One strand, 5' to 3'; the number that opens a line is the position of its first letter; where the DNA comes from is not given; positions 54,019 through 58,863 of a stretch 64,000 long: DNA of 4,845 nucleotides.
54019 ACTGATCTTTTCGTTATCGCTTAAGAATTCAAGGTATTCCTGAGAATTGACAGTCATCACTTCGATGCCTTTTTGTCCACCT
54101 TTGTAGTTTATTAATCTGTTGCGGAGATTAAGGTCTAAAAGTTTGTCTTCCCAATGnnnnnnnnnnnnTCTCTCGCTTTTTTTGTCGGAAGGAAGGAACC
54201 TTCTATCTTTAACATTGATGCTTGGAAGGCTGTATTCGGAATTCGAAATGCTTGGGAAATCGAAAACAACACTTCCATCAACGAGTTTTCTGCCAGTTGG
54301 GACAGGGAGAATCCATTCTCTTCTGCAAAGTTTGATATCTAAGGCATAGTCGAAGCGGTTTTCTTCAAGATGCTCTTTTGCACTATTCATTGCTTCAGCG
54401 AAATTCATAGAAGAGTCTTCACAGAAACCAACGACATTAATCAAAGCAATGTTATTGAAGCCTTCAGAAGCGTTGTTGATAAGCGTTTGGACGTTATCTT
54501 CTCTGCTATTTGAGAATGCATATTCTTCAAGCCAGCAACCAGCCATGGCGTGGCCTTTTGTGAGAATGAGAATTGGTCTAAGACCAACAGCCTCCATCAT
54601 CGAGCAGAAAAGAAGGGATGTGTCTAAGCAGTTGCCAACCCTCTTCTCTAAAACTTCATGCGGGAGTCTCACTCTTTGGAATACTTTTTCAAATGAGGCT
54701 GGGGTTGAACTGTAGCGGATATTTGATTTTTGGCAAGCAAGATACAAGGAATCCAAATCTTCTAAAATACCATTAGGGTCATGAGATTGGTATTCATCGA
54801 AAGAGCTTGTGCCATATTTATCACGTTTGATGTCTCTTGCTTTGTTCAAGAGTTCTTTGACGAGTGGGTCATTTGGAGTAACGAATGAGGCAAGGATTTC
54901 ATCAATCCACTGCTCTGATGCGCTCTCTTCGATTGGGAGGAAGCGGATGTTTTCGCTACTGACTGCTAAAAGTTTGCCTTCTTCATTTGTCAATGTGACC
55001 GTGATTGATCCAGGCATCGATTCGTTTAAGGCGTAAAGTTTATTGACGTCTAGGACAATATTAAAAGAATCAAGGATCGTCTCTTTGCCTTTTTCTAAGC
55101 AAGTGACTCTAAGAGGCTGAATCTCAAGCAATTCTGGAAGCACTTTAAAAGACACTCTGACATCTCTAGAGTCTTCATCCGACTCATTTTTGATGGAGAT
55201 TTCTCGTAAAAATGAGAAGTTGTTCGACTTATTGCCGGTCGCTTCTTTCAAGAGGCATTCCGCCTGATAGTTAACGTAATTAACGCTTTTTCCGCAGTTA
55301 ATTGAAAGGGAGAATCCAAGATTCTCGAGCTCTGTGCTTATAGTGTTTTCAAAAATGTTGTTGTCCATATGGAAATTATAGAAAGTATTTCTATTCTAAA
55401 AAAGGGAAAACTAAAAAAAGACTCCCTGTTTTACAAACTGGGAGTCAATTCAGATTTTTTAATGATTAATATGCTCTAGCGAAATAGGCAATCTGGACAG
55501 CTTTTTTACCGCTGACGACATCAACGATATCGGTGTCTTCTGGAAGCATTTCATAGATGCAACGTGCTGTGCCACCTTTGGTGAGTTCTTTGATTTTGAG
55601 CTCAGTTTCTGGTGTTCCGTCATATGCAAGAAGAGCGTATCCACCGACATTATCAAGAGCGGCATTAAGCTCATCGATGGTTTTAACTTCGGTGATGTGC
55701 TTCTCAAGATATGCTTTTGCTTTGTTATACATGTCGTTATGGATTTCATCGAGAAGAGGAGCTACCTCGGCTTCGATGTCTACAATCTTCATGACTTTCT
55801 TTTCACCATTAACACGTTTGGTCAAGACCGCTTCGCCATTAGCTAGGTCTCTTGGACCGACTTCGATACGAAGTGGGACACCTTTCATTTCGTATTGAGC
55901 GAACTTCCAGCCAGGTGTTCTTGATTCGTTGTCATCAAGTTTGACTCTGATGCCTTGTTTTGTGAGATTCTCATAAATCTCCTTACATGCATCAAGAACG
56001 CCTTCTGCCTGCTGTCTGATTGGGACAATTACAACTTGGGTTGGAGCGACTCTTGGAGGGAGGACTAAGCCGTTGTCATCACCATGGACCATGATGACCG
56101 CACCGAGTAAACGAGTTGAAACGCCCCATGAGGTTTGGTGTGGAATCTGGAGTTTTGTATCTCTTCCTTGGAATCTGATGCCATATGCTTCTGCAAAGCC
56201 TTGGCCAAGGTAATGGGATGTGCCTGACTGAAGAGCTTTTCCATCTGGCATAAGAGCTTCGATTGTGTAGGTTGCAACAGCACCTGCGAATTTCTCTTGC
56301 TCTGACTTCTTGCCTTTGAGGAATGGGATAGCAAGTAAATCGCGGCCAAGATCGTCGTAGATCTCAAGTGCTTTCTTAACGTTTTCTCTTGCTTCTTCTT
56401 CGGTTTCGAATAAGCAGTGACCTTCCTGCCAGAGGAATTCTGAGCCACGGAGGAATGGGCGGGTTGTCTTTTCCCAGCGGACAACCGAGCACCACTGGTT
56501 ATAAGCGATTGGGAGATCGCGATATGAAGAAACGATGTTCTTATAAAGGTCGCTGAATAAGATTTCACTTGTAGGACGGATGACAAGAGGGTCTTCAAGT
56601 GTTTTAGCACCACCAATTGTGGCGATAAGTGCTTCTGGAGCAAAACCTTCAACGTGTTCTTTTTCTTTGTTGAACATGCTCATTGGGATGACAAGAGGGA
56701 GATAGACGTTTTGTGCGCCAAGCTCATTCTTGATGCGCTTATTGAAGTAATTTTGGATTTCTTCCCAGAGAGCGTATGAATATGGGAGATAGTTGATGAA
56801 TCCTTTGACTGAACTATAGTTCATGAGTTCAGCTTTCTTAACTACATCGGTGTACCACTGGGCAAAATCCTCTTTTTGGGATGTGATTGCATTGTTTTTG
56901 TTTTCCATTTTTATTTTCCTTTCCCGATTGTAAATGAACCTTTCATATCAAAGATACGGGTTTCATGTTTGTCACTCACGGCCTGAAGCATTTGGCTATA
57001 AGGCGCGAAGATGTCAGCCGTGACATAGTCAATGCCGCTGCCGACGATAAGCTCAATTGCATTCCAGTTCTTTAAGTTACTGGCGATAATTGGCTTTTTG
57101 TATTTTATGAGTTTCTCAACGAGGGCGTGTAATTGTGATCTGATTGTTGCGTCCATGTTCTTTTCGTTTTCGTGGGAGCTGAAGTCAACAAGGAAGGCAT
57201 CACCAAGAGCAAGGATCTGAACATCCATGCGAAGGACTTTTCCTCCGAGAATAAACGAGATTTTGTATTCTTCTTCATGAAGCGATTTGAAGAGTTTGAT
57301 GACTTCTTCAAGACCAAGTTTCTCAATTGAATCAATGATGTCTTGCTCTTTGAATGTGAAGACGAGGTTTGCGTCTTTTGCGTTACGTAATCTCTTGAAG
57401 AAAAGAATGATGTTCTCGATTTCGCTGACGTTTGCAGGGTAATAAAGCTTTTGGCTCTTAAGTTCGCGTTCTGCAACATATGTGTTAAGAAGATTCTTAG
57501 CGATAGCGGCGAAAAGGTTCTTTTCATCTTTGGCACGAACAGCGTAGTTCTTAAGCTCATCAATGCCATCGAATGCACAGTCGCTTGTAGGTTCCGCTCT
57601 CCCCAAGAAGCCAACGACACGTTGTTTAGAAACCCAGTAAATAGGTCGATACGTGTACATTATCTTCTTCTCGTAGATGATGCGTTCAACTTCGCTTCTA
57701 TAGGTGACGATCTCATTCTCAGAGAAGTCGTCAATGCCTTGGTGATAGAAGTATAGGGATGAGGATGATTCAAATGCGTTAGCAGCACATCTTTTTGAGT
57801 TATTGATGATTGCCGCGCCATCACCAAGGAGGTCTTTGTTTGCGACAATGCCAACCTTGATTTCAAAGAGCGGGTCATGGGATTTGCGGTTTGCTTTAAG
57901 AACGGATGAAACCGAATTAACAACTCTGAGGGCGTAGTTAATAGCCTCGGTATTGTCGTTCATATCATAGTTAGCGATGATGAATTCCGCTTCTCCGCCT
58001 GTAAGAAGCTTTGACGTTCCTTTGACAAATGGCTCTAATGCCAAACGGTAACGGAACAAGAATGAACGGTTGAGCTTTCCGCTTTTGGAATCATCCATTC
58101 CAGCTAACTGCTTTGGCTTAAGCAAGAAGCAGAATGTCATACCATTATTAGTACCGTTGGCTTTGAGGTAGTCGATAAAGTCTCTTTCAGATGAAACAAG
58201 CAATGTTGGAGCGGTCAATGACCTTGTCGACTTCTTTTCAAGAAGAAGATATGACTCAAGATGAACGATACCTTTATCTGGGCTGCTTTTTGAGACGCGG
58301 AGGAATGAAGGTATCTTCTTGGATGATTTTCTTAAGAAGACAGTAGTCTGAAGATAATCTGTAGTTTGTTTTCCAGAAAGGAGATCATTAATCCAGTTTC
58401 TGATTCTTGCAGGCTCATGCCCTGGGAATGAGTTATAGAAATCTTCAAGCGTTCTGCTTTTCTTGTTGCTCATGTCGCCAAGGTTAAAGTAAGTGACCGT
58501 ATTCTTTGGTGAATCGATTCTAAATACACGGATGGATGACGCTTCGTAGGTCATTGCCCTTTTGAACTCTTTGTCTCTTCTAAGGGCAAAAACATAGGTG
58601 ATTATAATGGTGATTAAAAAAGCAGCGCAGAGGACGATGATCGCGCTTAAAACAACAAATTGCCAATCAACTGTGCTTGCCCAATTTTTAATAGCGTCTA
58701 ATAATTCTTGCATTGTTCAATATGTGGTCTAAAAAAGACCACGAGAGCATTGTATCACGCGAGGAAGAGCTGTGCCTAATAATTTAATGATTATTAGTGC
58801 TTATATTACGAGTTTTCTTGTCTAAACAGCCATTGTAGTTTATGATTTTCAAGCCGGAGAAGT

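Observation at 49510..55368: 1952-aa fusion of transglutaminase-like, DUF4011, SF1 helicase, nuclease and DUF3320 modules: candidate single-gene nucleic-acid surveillance/defence protein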

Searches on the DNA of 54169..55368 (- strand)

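Call 84: search_dna_similar(query=L102:4003-7900:+, collection=ecoli_genomes, mode=near, max_rows=8)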
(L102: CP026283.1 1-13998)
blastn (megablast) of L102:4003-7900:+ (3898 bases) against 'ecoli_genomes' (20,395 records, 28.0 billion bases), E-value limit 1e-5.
No match.

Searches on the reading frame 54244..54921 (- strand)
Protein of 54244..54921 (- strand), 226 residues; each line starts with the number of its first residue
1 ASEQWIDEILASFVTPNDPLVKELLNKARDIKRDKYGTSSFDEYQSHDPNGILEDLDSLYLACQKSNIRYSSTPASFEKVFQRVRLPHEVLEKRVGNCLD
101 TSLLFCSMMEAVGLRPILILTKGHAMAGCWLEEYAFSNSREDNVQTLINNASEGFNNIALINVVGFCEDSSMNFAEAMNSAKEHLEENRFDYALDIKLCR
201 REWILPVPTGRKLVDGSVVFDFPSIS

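Call 56: predict_structure(alignment_id=A2)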
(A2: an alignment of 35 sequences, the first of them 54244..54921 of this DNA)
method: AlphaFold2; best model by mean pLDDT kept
length: 226 residues; sequences in the alignment: 35
mean_pLDDT: 92.2   pTM: 0.90
mean pLDDT of the five models: 92.2, 92.1, 91.9, 91.7, 91.0
residues with pLDDT >= 90: 187; 70-90: 22; 50-70: 13; < 50: 4
segments of 3 or more residues with pLDDT < 50: 1-4
pLDDT, mean of each block of 10 residues (from residue 1): 65 96 98 98 92 98 98 68 89 97 98 98 96 95 97 94 96 98 96 97 92 89 64
secondary structure, 60 per line:
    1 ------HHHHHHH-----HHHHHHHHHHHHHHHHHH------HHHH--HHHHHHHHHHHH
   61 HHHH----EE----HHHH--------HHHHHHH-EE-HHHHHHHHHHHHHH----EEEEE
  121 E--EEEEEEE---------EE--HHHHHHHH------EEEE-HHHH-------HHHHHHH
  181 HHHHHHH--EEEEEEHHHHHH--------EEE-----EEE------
elements in order: H7-13 H19-36 H43-46 H49-64 H75-78 H87-93 H98-111 E116-121 E124-130 H144-151 E158-161 H163-166 H174-187 E190-195 H196-201 E210-212 E218-220

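Call 59: fold_search(model_id=the predicted structure, library=pdb)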
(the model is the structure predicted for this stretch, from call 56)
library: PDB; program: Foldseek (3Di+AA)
matches with E <= 10: 236; with E <= 0.001: 0
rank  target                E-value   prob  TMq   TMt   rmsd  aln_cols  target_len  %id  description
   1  3esw_A                2.3e-03  1.00  0.37  0.26   6.4       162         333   12  Complex of yeast PNGase with GlcNAc2-IAc. (released 2008-11-11)
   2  9y6s_8G               2.3e-03  1.00  0.33  0.13   6.9       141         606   12  96-nm repeat of the Leishmania tarentolae doublet microtubule (released 2025-12-17)
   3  2f4m_A                2.7e-03  0.97  0.28  0.23   7.5       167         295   16  The Mouse PNGase-HR23 Complex Reveals a Complete Remodulation of the Protein-Protein Interface Compared to its Yeast O (released 2006-03-07)
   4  4u65_E                4.8e-03  0.95  0.35  0.42   9.5       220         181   10  Structure of the periplasmic output domain of the Legionella pneumophila LapD ortholog CdgS9 in complex with Pseudomon (released 2014-08-13)
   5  9e5c_1m               6.4e-03  1.00  0.31  0.15   4.8       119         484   13  Cryo-EM structure of 96 nm repeat of microtubule doublet from T. brucei flagellum (released 2025-03-12)
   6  3isr_A                6.4e-03  0.96  0.26  0.21  12.2       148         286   12  The Crystal Structure of a Putative Cysteine Protease from Cytophaga hutchinsonii to 1.9A (released 2009-09-08)
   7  2f4o_A                1.1e-02  0.80  0.31  0.26  13.4       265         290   15  The Mouse PNGase-HR23 Complex Reveals a Complete Remodulation of the Protein-Protein Interface Compared to its Yeast O (released 2006-03-07)
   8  4xz7_B                1.3e-02  0.99  0.34  0.22   6.4       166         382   12  Crystal structure of a TGase (released 2015-06-24)
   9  1x3w_A                1.4e-02  0.98  0.38  0.28   6.0       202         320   13  Structure of a peptide:N-glycanase-Rad23 complex (released 2005-06-14)
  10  8z4f_A                1.4e-02  0.97  0.33  0.26   6.2       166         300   16  Pseudomurein Endoisopeptidases PeiP (released 2024-10-30)
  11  3kd4_A                1.6e-02  0.98  0.33  0.16   5.1       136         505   15  CRYSTAL STRUCTURE OF A PUTATIVE PROTEASE (BDI_1141) FROM PARABACTEROIDES DISTASONIS ATCC 8503 AT 2.00 A RESOLUTION (released 2009-11-24)
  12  3isr_C                1.6e-02  0.97  0.29  0.24   7.7       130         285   11  The Crystal Structure of a Putative Cysteine Protease from Cytophaga hutchinsonii to 1.9A (released 2009-09-08)
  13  8z4f_B                1.7e-02  0.97  0.34  0.35   6.1       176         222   15  Pseudomurein Endoisopeptidases PeiP (released 2024-10-30)
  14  3isr_B                1.7e-02  0.91  0.27  0.21   8.1       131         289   13  The Crystal Structure of a Putative Cysteine Protease from Cytophaga hutchinsonii to 1.9A (released 2009-09-08)
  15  8glv_Eb               3.6e-02  1.00  0.25  0.04   2.4        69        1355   20  96-nm repeat unit of doublet microtubules from Chlamydomonas reinhardtii flagella (released 2023-05-31)
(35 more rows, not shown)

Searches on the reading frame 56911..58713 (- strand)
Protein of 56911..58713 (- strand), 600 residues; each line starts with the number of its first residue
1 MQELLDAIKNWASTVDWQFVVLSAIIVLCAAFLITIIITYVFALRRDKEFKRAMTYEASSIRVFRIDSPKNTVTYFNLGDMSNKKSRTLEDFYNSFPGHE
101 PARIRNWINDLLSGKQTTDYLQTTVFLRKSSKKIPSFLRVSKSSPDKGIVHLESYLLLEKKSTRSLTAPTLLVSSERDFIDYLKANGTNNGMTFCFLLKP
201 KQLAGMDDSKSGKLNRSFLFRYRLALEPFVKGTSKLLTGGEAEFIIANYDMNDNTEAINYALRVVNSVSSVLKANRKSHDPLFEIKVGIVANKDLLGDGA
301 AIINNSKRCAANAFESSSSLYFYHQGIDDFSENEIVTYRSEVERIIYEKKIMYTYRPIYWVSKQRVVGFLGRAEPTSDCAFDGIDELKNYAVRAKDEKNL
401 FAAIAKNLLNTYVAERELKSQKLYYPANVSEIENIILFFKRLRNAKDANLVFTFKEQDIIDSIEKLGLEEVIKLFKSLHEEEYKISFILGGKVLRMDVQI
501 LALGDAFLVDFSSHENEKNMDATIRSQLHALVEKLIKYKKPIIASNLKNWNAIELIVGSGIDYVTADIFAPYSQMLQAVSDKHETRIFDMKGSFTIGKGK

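Call 24: search_protein_families(library=ncbifam, proteins=[window:56911-58713:-], max_evalue=0.01)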
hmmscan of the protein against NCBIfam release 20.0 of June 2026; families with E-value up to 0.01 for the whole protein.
window:56911-58713:- (600 aa): 0 families

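Call 25: search_protein_families(library=pfam, proteins=[window:56911-58713:-], max_evalue=0.01)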
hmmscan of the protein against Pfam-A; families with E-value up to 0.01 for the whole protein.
window:56911-58713:- (600 aa): 0 families

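Call 64: search_protein_families(library=padloc, proteins=[window:56911-58713:-], max_evalue=0.01)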
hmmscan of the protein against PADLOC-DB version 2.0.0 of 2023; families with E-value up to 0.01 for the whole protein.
window:56911-58713:- (600 aa): 0 families

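Call 65: search_protein_families(library=phrogs, proteins=[window:56911-58713:-], max_evalue=0.01)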
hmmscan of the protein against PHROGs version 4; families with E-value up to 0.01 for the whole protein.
window:56911-58713:- (600 aa): 1 family
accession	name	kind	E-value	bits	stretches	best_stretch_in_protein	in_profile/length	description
phrog_33939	-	unknown function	0.0084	15.9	0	8-56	312-359/372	-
